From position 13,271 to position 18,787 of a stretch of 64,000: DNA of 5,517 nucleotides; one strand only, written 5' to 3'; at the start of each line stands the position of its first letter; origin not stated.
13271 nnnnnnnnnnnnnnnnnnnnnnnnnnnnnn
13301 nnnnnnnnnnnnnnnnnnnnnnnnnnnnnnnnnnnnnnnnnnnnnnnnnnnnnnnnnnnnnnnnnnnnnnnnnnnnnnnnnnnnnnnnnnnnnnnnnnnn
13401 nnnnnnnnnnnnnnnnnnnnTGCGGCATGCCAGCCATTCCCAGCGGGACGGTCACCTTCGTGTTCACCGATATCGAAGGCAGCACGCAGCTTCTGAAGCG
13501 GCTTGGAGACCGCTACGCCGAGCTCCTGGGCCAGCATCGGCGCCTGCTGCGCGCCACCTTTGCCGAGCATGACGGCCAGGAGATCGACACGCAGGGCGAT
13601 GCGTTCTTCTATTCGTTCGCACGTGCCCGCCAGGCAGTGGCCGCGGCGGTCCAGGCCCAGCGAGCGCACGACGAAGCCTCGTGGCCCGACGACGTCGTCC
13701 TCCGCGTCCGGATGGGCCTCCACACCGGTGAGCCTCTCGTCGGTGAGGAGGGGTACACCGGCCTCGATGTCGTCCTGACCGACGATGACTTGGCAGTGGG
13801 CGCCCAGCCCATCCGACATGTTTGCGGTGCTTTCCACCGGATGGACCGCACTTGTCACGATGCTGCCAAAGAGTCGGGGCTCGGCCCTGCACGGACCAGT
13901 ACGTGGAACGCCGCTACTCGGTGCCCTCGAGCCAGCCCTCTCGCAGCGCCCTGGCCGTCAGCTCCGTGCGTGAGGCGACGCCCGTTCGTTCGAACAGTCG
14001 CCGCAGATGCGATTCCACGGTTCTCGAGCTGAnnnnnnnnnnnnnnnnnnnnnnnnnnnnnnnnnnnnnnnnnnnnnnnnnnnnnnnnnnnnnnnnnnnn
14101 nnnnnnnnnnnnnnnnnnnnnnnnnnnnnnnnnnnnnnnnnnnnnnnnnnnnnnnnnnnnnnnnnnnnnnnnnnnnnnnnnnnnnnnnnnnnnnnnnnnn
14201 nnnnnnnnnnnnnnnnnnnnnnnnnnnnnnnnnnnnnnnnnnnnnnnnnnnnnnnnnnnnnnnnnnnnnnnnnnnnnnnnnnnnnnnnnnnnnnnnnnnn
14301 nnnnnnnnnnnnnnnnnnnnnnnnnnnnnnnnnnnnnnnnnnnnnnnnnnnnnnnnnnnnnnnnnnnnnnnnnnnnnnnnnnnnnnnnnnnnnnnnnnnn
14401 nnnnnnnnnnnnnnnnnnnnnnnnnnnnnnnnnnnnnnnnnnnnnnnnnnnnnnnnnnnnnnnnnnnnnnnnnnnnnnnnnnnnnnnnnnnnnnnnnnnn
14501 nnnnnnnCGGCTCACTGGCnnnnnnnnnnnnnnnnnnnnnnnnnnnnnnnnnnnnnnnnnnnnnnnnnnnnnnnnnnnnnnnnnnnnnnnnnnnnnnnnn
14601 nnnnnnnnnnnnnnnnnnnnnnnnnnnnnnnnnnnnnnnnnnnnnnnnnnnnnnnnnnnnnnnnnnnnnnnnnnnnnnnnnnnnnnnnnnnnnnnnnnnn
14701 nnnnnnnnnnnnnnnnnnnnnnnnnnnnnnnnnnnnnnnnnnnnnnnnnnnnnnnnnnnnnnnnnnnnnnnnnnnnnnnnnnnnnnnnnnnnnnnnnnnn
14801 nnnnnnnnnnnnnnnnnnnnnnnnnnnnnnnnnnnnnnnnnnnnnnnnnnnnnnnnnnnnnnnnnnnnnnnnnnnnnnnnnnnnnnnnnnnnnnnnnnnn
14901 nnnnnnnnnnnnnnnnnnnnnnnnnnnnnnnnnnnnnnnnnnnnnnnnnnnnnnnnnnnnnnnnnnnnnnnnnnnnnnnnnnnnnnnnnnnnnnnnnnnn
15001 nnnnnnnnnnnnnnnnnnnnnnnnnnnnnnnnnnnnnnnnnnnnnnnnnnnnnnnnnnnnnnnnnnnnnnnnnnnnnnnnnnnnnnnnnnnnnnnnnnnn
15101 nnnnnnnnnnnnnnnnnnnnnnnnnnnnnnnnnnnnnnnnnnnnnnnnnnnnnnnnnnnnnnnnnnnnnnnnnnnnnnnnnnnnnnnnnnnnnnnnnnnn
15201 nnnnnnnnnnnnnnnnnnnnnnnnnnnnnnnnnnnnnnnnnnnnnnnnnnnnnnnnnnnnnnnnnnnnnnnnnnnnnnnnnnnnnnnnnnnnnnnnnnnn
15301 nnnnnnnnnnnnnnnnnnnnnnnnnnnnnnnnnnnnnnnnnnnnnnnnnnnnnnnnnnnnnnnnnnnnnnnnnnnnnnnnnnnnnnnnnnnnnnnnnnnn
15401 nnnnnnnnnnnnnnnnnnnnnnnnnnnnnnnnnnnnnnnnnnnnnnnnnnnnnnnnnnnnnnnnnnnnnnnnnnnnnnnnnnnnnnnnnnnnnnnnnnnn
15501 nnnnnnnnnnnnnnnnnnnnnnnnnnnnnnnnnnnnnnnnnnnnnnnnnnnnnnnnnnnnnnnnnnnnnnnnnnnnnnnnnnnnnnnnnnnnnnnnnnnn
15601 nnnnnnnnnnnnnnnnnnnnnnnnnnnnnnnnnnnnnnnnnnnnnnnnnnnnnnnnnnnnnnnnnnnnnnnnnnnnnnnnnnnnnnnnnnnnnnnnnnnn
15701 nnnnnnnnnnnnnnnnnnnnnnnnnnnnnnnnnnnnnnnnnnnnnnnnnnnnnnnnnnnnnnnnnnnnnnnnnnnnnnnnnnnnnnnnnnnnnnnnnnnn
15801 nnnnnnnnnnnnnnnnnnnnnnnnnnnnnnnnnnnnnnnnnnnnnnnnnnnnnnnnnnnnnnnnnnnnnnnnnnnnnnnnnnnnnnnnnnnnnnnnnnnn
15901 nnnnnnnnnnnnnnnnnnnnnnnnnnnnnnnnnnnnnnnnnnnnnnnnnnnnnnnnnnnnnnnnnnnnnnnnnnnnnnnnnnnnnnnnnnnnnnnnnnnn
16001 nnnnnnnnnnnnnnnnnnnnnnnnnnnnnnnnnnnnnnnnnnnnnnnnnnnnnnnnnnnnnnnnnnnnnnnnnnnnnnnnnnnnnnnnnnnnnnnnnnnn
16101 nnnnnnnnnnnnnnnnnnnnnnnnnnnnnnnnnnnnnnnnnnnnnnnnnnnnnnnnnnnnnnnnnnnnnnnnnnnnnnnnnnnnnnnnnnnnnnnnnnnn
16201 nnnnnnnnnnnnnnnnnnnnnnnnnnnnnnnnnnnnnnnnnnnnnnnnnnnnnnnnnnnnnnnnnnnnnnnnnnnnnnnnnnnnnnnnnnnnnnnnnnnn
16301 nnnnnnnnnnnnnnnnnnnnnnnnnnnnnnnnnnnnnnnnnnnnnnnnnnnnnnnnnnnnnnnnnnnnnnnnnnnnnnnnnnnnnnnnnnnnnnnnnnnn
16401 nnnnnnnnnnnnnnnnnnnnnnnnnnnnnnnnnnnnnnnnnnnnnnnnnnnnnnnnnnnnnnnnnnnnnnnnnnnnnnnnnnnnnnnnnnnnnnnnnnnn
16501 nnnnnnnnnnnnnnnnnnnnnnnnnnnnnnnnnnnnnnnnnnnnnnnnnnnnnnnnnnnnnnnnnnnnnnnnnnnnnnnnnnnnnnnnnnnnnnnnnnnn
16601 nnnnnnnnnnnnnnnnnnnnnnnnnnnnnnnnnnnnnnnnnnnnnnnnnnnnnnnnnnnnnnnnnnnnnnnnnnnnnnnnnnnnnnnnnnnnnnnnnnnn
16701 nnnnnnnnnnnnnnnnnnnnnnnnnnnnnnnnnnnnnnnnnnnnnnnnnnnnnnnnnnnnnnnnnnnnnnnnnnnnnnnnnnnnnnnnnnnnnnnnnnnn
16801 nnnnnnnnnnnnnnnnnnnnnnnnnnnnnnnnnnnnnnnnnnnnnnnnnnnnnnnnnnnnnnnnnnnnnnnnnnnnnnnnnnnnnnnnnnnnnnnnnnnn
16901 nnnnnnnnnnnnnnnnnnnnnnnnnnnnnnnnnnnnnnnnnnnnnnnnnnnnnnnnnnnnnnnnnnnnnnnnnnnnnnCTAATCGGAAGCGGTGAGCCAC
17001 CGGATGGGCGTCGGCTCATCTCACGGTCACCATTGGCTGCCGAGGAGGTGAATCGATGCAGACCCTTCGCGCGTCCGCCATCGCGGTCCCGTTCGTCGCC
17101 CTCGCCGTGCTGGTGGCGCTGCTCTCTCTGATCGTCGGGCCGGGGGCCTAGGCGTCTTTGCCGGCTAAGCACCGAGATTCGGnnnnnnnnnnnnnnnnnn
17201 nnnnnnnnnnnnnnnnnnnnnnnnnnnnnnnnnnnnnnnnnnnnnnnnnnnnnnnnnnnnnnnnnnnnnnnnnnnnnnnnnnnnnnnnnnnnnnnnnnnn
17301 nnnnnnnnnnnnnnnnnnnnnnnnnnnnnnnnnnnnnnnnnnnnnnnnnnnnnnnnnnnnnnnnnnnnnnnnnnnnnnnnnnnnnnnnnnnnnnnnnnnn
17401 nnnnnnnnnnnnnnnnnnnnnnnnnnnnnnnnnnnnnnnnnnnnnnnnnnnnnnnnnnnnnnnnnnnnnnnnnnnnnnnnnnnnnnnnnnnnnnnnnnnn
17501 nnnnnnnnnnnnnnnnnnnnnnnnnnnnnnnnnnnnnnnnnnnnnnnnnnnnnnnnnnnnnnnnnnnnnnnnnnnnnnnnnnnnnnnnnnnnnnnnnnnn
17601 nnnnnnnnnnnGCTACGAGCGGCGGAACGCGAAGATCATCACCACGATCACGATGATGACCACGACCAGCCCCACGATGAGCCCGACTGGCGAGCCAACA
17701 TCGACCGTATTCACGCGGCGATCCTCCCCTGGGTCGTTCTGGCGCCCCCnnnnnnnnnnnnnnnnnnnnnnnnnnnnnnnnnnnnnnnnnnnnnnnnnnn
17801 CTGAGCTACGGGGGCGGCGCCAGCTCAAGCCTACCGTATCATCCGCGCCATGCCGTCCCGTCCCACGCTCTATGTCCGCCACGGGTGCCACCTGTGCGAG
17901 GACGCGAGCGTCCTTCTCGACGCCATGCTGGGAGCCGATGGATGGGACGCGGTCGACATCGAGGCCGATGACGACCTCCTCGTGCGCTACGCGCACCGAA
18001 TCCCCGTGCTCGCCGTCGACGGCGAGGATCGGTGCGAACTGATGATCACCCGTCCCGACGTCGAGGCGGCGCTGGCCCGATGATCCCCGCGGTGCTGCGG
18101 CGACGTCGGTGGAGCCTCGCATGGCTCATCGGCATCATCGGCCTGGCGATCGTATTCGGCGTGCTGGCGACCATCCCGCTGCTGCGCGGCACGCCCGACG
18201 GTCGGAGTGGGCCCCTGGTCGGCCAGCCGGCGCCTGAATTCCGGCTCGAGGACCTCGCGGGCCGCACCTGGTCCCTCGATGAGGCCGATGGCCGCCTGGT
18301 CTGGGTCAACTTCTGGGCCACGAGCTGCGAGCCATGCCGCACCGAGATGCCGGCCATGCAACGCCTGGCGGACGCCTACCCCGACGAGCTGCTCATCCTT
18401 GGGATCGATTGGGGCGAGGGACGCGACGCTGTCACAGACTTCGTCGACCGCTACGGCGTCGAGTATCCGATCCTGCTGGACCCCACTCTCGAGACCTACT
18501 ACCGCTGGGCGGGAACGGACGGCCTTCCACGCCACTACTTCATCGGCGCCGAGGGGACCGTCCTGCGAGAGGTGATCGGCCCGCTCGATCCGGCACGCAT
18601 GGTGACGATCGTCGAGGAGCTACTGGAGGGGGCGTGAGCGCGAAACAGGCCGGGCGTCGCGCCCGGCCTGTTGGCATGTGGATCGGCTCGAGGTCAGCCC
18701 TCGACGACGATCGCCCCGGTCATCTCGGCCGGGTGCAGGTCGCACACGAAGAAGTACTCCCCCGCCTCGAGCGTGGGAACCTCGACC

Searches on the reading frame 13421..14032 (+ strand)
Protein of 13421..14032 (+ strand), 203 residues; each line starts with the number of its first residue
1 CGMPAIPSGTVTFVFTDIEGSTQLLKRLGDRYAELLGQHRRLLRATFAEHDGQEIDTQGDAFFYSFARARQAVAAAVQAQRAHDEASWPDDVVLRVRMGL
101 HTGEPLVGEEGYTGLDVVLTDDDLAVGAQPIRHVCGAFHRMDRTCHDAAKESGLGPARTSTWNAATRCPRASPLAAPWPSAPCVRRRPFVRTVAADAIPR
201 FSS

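Call 77: search_protein_families(library=pfam, proteins=[window:13421-14032:+], max_evalue=0.001)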
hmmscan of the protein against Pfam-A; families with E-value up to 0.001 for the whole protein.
window:13421-14032:+ (203 aa): 1 family
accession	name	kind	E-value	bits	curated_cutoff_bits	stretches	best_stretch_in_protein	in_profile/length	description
PF00211.25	Guanylate_cyc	-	9.3e-09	35.6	21.9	1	7-108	5-114/183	Adenylate and Guanylate cyclase catalytic domain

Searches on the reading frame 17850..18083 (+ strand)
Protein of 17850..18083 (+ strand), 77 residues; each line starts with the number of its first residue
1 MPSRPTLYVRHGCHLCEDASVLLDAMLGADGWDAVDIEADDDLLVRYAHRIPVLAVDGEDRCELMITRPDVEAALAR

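Call 3: search_protein_families(library=pfam, proteins=[window:17850-18083:+], max_evalue=0.01)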
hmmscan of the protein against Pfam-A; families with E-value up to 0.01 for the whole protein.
window:17850-18083:+ (77 aa): 1 family
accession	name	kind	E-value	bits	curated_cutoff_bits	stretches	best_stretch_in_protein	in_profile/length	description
PF05768.20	Glrx-like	-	1.2e-14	54.8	26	1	6-75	3-76/77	Glutaredoxin-like domain (DUF836)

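Call 8: search_protein_families(library=ncbifam, proteins=[window:17850-18083:+], max_evalue=0.1)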
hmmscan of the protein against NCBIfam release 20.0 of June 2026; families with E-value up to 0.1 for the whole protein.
window:17850-18083:+ (77 aa): 0 families

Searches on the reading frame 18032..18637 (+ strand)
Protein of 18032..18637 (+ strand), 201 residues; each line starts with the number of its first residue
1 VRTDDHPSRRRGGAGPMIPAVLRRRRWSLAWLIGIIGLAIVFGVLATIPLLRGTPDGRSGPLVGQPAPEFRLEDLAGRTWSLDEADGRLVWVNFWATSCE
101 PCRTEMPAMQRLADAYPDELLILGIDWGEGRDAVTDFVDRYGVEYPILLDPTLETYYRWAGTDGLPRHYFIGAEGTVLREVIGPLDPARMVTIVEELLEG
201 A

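Call 3: search_protein_families(library=pfam, proteins=[window:18032-18637:+], max_evalue=0.01)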
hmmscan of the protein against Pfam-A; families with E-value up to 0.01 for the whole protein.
window:18032-18637:+ (201 aa): 3 families
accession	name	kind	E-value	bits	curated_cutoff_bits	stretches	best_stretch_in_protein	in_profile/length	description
PF00578.27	AhpC-TSA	-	2.5e-19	69.9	26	1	63-177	1-121/124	AhpC/TSA family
PF08534.16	Redoxin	-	1.5e-13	51.2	26.6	1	63-191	2-141/148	Redoxin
PF00085.26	Thioredoxin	-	7.3e-06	26.4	23.5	1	88-136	19-67/103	Thioredoxin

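Call 8: search_protein_families(library=ncbifam, proteins=[window:18032-18637:+], max_evalue=0.1)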
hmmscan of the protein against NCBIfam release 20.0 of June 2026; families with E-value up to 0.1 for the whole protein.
window:18032-18637:+ (201 aa): 15 families
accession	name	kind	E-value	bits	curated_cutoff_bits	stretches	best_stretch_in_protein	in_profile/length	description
NF002854.0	PRK03147.1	subfamily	1.8e-26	93.1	170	1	51-188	26-163/176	thiol-disulfide oxidoreductase ResA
TIGR00385.1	dsbE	subfamily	1.8e-14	53.7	123.15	1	59-189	32-162/173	DsbE family thiol:disulfide interchange protein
NF047696.1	ThlDiSintTplARhiz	equivalog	2.1e-12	47.3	230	1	66-184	76-200/219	thiol:disulfide interchange protein TlpA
NF041202.1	StoA_CxxC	exception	1.4e-11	44.5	210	1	69-189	35-156/163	endospore biogenesis thiol-disulfide oxidoreductase StoA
NF041054.1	WAxxUGC_long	equivalog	4.9e-09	35.9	300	1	63-180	80-197/354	ResA-like WAxxUGC motif-containing protein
NF011941.0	PRK15412.1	equivalog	1.1e-07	31.5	359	1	59-187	37-165/185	thiol:disulfide interchange protein DsbE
NF047697.1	ThioredTrxAClost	equivalog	1.7e-06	28.1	140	1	88-126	18-56/105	thioredoxin TrxA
TIGR01068.1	thioredoxin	equivalog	9.3e-06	25.8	96.8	1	87-132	14-59/101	thioredoxin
NF006898.0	PRK09381.1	equivalog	0.00058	20.2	138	1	84-123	19-57/109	thioredoxin TrxA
TIGR02661.1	MauD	equivalog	0.00058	19.4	188.6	1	31-116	10-103/189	methylamine dehydrogenase accessory protein MauD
NF038285.1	deiodinase_rel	hypoth_equivalog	0.00063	19.3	250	1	59-124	174-241/347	deiodinase family protein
NF053650.1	PerredPrxQDein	equivalog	0.0037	17.3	260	1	68-164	2-97/148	thioredoxin-dependent peroxiredoxin PrxQ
NF052346.1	PAB0415_fam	hypoth_equivalog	0.0063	16.3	250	1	103-160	40-95/205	PAB0415 family putative ATP pyrophosphatase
NF008229.0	PRK10996.1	equivalog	0.0083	15.8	125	1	86-127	51-92/141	thioredoxin TrxC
NF006960.0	PRK09437.1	equivalog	0.084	12.8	140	0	63-150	6-94/156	thioredoxin-dependent thiol peroxidase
